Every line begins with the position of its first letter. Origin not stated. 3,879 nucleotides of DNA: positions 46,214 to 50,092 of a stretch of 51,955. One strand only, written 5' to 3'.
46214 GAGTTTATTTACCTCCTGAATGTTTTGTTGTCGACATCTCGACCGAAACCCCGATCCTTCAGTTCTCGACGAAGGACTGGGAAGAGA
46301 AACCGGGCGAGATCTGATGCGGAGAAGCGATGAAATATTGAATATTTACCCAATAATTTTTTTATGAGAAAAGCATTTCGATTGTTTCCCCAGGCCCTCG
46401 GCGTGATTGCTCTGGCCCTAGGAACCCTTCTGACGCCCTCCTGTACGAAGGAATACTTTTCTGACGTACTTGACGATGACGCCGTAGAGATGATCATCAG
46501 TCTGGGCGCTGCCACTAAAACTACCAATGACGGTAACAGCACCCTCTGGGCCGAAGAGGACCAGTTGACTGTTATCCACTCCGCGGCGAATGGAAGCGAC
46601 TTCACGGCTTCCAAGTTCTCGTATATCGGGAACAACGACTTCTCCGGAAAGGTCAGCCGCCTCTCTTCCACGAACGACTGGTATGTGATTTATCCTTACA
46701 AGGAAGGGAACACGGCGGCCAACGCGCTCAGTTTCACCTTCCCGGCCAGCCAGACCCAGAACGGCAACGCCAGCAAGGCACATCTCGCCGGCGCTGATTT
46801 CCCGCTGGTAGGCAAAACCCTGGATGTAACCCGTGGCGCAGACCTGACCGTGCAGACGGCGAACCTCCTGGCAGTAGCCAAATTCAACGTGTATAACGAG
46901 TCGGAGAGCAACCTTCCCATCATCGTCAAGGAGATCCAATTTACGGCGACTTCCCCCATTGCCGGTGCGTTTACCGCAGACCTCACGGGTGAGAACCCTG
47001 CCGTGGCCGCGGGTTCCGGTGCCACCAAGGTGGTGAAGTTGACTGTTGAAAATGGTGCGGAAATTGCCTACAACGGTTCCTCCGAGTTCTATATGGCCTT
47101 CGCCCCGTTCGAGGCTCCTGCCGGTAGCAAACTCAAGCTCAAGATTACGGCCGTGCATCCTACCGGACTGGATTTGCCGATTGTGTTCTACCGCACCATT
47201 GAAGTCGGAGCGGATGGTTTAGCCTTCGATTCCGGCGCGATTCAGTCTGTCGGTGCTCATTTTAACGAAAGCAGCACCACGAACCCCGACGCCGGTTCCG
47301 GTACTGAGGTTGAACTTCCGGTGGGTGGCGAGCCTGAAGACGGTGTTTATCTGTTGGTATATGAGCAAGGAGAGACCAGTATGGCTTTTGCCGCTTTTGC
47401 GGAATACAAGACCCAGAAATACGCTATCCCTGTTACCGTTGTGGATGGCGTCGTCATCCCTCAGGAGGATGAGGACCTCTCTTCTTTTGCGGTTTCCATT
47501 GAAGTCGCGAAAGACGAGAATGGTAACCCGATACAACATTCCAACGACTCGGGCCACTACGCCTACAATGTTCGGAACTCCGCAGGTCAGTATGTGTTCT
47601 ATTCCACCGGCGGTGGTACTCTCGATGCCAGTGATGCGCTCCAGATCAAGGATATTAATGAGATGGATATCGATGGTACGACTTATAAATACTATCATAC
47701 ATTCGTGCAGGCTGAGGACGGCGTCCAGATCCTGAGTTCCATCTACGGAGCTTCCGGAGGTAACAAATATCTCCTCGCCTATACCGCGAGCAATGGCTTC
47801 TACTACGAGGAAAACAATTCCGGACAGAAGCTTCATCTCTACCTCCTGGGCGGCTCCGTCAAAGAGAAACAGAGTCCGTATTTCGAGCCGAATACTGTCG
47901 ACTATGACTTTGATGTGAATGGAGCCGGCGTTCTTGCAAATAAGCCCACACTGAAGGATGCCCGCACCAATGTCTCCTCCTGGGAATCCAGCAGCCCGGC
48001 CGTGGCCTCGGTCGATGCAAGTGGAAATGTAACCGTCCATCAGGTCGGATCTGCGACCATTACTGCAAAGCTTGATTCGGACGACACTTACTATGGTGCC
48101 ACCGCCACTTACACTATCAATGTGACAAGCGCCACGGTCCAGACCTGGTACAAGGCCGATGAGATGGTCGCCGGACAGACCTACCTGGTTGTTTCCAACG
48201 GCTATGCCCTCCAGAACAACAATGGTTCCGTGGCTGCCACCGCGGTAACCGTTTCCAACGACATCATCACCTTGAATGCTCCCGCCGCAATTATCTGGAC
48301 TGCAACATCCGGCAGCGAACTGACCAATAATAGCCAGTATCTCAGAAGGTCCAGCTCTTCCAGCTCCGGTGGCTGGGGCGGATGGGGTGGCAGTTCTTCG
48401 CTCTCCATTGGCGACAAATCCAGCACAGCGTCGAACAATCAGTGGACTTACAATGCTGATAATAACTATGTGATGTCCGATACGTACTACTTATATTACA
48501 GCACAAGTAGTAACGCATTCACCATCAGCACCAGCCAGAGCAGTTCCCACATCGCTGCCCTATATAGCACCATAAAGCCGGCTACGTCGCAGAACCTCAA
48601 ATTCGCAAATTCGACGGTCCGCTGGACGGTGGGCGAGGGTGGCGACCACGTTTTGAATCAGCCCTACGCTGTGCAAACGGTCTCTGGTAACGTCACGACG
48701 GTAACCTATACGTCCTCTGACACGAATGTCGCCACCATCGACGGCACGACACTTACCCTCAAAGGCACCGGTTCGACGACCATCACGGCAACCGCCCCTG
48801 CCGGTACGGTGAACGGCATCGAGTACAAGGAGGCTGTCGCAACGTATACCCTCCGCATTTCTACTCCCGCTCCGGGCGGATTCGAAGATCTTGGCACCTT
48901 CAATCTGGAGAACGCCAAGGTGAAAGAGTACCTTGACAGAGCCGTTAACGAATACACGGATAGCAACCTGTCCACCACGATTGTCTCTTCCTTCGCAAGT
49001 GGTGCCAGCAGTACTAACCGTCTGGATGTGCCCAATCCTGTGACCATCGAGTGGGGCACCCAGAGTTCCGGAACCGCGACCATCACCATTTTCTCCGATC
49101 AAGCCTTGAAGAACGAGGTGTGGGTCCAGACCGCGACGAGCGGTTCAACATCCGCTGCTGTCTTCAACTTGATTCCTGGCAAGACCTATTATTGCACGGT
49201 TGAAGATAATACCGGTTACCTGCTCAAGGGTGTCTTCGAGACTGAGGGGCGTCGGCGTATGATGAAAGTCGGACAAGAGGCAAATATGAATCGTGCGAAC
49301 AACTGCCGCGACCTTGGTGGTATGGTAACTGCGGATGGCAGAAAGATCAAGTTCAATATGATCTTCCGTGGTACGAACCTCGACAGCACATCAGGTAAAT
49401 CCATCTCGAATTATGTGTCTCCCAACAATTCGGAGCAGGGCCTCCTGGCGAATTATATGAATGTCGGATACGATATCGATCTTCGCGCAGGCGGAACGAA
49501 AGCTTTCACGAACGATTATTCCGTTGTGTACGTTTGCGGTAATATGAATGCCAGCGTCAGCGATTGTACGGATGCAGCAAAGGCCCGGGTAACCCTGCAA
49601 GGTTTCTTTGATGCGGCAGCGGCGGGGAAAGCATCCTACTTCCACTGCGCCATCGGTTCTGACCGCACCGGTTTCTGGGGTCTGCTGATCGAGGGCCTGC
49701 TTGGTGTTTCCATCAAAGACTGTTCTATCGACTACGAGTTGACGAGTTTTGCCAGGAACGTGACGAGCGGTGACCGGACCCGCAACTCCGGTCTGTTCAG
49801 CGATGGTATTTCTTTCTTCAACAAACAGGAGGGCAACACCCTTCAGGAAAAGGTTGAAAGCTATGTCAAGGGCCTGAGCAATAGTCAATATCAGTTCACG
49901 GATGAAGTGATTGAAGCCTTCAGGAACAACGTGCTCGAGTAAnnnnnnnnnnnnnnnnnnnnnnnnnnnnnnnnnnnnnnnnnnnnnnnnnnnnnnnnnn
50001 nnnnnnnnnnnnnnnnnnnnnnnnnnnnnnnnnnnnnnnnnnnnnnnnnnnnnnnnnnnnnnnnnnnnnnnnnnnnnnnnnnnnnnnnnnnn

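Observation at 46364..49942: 1192-aa lipoprotein fusing adhesin-like modules to a C-terminal CX5R phosphatase domain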

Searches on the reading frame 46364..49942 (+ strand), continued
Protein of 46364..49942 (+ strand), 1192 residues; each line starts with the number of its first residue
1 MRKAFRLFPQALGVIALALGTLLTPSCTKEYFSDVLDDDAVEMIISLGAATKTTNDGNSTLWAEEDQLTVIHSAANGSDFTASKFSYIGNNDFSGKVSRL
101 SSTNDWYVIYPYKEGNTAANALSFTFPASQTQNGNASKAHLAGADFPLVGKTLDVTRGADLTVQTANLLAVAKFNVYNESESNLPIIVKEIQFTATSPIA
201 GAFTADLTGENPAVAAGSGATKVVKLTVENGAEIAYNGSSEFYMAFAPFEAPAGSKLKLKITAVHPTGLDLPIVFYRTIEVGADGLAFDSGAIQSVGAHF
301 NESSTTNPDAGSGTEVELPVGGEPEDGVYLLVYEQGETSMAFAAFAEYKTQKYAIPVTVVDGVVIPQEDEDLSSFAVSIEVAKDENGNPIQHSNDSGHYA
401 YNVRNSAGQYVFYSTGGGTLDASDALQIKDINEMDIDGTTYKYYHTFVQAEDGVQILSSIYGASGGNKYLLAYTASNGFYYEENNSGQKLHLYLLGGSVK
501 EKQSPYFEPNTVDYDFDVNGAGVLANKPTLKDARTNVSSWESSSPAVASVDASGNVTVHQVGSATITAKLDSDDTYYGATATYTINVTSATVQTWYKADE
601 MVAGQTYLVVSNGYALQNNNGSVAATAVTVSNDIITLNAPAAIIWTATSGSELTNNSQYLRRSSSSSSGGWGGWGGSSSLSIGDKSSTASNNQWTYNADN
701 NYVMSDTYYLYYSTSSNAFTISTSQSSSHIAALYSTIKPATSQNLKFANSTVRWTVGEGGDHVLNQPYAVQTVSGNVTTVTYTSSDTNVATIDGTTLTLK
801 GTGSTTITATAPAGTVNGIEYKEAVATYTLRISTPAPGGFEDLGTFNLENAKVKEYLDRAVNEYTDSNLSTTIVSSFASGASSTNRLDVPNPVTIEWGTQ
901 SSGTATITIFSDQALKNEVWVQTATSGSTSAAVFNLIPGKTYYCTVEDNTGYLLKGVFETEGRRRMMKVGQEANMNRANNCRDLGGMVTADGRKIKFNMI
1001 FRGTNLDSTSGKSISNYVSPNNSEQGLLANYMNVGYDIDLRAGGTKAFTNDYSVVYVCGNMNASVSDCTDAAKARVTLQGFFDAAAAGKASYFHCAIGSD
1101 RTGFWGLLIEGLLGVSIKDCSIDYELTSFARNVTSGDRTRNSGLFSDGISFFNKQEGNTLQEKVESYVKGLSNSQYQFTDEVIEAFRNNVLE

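Call 70: find_encoding_contigs(protein=P0037, flank=10000, max_places=1)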
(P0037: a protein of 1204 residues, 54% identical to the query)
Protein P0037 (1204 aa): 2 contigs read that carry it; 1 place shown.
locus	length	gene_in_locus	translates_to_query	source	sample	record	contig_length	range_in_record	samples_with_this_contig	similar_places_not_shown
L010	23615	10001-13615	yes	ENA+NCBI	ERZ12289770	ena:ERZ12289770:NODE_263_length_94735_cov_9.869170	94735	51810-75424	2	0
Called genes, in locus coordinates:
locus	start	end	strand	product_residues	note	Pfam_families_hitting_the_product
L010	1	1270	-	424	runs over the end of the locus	PF01547:SBP_bac_1, PF13416:SBP_bac_8, PF13343:SBP_bac_6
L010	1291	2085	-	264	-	PF00528:BPD_transp_1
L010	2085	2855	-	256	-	PF00528:BPD_transp_1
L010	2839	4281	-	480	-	PF00005:ABC_tran, PF13304:AAA_21 (faint), PF08402:TOBE_2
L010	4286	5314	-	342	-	-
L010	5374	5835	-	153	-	PF07715:Plug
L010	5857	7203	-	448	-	PF04087:DUF389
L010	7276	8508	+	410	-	PF03616:Glt_symporter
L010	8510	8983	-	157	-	PF00892:EamA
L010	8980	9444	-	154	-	PF00892:EamA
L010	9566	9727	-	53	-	-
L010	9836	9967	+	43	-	-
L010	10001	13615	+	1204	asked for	PF02368:Big_2 (faint), PF26918:Ig_Eae, PF13350:Y_phosphatase3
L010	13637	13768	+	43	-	-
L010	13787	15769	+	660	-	PF02368:Big_2, PF26918:Ig_Eae (weak), PF02368:Big_2, PF26918:Ig_Eae (weak), PF02368:Big_2, PF26918:Ig_Eae (weak), PF02368:Big_2, PF26918:Ig_Eae (weak), +6 more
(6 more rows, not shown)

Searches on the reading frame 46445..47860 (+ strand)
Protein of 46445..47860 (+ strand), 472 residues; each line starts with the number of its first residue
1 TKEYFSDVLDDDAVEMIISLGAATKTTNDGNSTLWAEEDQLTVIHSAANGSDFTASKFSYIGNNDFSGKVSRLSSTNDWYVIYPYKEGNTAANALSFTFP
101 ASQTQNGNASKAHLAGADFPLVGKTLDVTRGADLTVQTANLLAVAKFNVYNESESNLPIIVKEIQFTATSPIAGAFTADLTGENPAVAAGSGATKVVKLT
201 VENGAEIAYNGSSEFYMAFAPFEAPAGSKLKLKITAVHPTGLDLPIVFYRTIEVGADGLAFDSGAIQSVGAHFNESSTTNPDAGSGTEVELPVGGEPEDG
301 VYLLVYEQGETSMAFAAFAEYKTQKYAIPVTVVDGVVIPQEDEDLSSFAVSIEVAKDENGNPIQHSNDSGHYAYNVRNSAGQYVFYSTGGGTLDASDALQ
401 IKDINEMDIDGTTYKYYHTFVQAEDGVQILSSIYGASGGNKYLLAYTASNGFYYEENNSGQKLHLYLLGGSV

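Call 39: predict_structure(alignment_id=A2)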
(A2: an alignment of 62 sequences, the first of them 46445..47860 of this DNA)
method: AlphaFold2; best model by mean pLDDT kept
length: 472 residues; sequences in the alignment: 62
mean_pLDDT: 85.5   pTM: 0.59
mean pLDDT of the five models: 85.5, 85.3, 85.2, 84.7, 83.7
residues with pLDDT >= 90: 233; 70-90: 182; 50-70: 38; < 50: 19
segments of 3 or more residues with pLDDT < 50: 1-11, 280-284, 470-472
pLDDT, mean of each block of 10 residues (from residue 1): 36 81 69 77 94 94 92 92 93 94 92 89 93 88 95 86 90 93 90 87 94 96 90 84 71 89 91 68 57 84 86 90 90 70 76 91 91 93 91 87 92 93 90 81 91 88 80 35
secondary structure, 60 per line:
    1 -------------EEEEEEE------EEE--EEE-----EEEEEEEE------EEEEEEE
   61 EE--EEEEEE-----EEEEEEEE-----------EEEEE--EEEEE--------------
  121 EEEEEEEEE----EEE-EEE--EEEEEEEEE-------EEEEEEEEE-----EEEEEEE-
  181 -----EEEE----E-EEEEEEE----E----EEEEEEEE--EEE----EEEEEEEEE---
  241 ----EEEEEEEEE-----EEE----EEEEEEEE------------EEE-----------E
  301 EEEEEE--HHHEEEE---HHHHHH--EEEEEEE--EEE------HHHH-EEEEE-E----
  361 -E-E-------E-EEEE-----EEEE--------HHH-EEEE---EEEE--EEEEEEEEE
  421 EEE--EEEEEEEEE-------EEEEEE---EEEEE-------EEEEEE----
elements in order: E14-20 E27-29 E32-34 E40-47 E54-62 E65-70 E76-83 E95-99 E102-106 E121-129 E134-136 E138-140 E143-151 E159-167 E173-179 E186-189 E196-202 E212-219 E222-224 E229-237 E245-253 E259-261 E266-273 E286-288 E300-306 E312-315 H319-324 E327-333 E336-338 H345-348 E350-354 E374-377 E383-386 E399-402 E406-409 E412-423 E426-434 E442-447 E451-455 E463-468

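Call 41: fold_search(model_id=the predicted structure, library=pdb)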
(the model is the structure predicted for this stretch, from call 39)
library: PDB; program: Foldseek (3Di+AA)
matches with E <= 10: 881; with E <= 0.001: 28
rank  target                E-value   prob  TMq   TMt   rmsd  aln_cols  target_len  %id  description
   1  3t2l                  7.3e-10  1.00  0.35  0.54  10.5       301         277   11  Crystal structure of a Putative cell adhesion protein (BF1858) from Bacteroides fragilis NCTC 9343 at 2.33 A resolution (released 2011-08-10)
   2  4rdb                  2.7e-07  1.00  0.34  0.49   8.3       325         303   11  Crystal structure of an immunoreactive 32 kDa antigen PG49 (PG_0181) from Porphyromonas gingivalis W83 at 1.45 A resolut (released 2014-12-03)
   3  4k4k_B                3.9e-07  1.00  0.36  0.60   5.8       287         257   14  Crystal structure of a putative cell adhesion protein (BACUNI_00621) from Bacteroides uniformis ATCC 8492 at 1.67 A re (released 2013-05-01)
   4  4k4k_A                5.2e-07  1.00  0.34  0.57   6.1       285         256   14  Crystal structure of a putative cell adhesion protein (BACUNI_00621) from Bacteroides uniformis ATCC 8492 at 1.67 A re (released 2013-05-01)
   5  3ufi                  1.9e-06  1.00  0.35  0.55   6.3       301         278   13  Crystal structure of a putative cell adhesion protein (BACOVA_04980) from Bacteroides ovatus ATCC 8483 at 2.18 A resolut (released 2011-12-14)
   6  4h40_B                5.4e-06  1.00  0.31  0.44  10.5       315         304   11  Crystal structure of a putative cell adhesion protein (BF2867) from Bacteroides fragilis NCTC 9343 at 2.57 A resolutio (released 2012-10-03)
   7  5dhm_D                6.2e-06  1.00  0.31  0.50   7.6       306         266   10  Crystal structure of the fimbrial protein Mfa4 from Porphyromonas gingivalis (released 2016-04-06)
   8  4h40_A                8.3e-06  1.00  0.32  0.46   8.0       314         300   10  Crystal structure of a putative cell adhesion protein (BF2867) from Bacteroides fragilis NCTC 9343 at 2.57 A resolutio (released 2012-10-03)
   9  4eps                  8.7e-06  1.00  0.24  0.23  16.9       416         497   10  Crystal structure of a fimbrial protein (BACOVA_04982) from Bacteroides ovatus ATCC 8483 at 1.85 A resolution (released 2012-06-13)
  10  4dgu_A                1.6e-05  1.00  0.26  0.46  13.0       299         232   12  Crystal structure of a putative cell adhesion protein (BT0320) from Bacteroides thetaiotaomicron VPI-5482 at 2.37 A re (released 2012-02-15)
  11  5dhm_C                1.9e-05  1.00  0.30  0.48   7.9       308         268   11  Crystal structure of the fimbrial protein Mfa4 from Porphyromonas gingivalis (released 2016-04-06)
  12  4dgu_B                2.4e-05  1.00  0.26  0.48  13.0       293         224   14  Crystal structure of a putative cell adhesion protein (BT0320) from Bacteroides thetaiotaomicron VPI-5482 at 2.37 A re (released 2012-02-15)
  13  3up6_B                2.7e-05  1.00  0.30  0.40   7.4       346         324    9  Crystal structure of a putative cell adhesion protein (BACOVA_04078) from Bacteroides ovatus ATCC 8483 at 2.80 A resol (released 2011-12-21)
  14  3up6_A                3.6e-05  1.00  0.28  0.38   8.1       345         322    9  Crystal structure of a putative cell adhesion protein (BACOVA_04078) from Bacteroides ovatus ATCC 8483 at 2.80 A resol (released 2011-12-21)
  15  4ecn                  4.0e-05  1.00  0.16  0.10  17.4       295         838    8  Crystal structure of a leucine-rich repeat protein (BT_0210) from Bacteroides thetaiotaomicron VPI-5482 at 2.80 A resolu (released 2012-05-23)
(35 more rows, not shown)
